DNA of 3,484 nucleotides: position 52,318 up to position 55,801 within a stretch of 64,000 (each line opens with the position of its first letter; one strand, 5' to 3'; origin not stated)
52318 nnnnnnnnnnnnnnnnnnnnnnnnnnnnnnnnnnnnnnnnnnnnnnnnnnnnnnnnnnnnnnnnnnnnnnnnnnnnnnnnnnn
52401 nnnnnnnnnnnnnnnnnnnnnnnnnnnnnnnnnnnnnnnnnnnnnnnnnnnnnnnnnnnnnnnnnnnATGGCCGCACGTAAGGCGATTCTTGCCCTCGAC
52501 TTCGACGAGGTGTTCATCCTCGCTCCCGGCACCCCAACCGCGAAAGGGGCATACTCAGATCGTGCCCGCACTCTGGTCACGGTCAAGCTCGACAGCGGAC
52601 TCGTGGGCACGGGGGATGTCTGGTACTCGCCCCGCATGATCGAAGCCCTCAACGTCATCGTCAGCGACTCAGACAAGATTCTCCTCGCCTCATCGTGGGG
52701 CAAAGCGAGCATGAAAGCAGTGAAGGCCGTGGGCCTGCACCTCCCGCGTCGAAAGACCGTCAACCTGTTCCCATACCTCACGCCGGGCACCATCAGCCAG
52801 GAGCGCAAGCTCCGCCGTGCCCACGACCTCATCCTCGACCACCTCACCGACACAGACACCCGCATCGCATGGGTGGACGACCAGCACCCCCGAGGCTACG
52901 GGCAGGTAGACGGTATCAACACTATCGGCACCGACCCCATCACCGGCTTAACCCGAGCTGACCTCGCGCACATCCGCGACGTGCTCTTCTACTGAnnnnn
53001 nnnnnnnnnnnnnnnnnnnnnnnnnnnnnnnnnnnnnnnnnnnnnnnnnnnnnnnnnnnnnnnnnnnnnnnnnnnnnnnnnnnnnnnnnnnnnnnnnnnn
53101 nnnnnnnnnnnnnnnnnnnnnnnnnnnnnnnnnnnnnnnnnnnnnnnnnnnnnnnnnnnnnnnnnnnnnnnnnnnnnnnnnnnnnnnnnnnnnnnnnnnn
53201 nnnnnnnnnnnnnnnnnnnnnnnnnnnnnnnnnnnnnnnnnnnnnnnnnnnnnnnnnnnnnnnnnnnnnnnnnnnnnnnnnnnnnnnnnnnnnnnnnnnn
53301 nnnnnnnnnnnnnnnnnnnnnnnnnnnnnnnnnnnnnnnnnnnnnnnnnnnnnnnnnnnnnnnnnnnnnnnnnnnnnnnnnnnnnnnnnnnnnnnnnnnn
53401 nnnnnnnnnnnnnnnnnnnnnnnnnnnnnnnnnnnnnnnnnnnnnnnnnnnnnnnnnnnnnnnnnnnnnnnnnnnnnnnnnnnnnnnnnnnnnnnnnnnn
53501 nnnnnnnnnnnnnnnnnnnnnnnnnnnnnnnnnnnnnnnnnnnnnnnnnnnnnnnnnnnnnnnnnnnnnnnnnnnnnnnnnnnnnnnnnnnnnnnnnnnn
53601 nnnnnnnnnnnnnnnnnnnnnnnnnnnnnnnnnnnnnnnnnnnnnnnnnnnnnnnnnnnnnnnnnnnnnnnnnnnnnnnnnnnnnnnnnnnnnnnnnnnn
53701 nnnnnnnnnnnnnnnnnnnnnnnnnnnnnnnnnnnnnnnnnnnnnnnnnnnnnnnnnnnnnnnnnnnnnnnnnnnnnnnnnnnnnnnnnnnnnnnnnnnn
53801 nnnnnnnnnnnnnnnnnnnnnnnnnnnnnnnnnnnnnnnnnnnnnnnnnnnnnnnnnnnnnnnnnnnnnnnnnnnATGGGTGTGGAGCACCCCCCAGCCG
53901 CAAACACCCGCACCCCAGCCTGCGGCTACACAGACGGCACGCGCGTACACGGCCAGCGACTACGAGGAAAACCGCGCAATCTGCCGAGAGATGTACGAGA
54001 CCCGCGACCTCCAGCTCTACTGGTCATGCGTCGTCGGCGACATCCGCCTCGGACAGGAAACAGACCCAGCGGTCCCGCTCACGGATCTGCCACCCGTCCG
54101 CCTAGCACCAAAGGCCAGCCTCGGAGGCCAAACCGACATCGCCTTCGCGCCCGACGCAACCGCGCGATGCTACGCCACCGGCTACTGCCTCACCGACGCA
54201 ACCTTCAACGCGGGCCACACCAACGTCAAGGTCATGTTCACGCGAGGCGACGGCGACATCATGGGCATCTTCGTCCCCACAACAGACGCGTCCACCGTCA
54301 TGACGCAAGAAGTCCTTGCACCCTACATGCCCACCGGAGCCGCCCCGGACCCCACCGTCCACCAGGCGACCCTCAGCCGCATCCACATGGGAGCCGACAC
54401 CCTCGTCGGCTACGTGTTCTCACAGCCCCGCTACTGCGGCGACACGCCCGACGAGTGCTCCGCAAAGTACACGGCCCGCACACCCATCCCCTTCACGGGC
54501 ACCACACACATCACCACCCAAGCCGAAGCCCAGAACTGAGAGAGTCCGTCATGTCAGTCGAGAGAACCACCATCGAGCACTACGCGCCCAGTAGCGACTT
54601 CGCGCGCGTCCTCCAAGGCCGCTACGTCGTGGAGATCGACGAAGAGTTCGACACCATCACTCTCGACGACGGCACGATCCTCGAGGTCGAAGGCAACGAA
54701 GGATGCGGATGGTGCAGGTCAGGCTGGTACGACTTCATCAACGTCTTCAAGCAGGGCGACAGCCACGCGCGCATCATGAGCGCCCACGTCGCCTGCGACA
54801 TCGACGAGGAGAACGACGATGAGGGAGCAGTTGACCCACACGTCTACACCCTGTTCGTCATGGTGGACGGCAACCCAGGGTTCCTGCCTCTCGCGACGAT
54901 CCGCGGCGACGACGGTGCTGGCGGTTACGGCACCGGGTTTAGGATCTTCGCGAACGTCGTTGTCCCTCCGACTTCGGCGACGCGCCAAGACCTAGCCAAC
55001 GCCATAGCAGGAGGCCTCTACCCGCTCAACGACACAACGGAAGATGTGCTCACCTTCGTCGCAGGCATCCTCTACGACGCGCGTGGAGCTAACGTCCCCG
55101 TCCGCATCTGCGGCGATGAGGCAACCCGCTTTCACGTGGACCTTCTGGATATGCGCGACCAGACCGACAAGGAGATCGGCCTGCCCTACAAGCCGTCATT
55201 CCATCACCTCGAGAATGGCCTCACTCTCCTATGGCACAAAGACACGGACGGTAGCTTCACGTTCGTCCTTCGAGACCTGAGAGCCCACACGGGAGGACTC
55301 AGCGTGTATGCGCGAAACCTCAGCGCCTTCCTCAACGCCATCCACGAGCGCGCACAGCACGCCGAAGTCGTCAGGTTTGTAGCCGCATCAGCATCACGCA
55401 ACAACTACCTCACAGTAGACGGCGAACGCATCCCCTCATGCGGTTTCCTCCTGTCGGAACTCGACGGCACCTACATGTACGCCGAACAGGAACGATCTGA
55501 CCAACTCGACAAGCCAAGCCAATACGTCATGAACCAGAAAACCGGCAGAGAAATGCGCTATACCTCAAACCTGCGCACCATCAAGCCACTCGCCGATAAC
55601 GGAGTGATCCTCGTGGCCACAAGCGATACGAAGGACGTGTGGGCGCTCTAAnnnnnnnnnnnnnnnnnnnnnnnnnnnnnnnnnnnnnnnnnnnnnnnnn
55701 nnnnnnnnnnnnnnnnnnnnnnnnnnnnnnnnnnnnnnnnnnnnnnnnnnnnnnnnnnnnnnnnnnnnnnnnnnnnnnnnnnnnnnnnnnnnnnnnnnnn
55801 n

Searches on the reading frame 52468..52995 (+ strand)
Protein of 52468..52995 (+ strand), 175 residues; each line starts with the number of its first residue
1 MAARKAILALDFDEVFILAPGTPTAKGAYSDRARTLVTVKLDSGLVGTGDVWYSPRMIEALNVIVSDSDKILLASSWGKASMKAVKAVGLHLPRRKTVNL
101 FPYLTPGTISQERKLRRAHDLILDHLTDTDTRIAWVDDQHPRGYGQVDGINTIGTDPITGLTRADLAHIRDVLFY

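Call 24: search_protein_families(library=pfam, proteins=[window:52468-52995:+], max_evalue=0.001)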
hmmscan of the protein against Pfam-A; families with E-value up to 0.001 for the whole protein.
window:52468-52995:+ (175 aa): 1 family
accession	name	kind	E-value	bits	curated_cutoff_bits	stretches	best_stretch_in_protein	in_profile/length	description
PF18143.6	HAD_SAK_2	-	2.7e-07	31.5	27.5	1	7-165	1-138/139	HAD domain in Swiss Army Knife RNA repair proteins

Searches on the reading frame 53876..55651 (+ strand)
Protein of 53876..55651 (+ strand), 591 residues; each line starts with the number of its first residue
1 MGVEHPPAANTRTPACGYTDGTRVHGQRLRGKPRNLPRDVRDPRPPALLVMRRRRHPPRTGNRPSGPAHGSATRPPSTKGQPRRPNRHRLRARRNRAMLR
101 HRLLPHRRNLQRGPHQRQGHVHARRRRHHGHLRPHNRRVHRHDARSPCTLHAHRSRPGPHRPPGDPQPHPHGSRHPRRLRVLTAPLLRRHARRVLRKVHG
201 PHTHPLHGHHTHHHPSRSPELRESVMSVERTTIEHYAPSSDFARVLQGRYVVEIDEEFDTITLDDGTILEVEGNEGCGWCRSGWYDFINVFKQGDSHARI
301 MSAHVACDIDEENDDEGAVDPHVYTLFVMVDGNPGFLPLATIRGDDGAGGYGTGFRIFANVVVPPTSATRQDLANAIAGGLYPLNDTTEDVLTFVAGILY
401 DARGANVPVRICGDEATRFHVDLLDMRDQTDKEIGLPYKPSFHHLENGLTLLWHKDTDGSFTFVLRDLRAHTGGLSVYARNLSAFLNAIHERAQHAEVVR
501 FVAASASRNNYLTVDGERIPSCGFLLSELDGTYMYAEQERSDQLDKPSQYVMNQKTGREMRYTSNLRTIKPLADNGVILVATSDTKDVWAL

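Call 24: search_protein_families(library=pfam, proteins=[window:53876-55651:+], max_evalue=0.001)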
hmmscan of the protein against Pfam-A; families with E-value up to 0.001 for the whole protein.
window:53876-55651:+ (591 aa): 0 families

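Call 91: search_protein_families(library=phrogs, proteins=[window:53876-55651:+], max_evalue=0.001)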
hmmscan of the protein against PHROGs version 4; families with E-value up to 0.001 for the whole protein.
window:53876-55651:+ (591 aa): 1 family
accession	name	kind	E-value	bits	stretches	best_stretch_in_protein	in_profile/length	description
phrog_2131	-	unknown function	2.6e-07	31.7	1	241-357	11-117/134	-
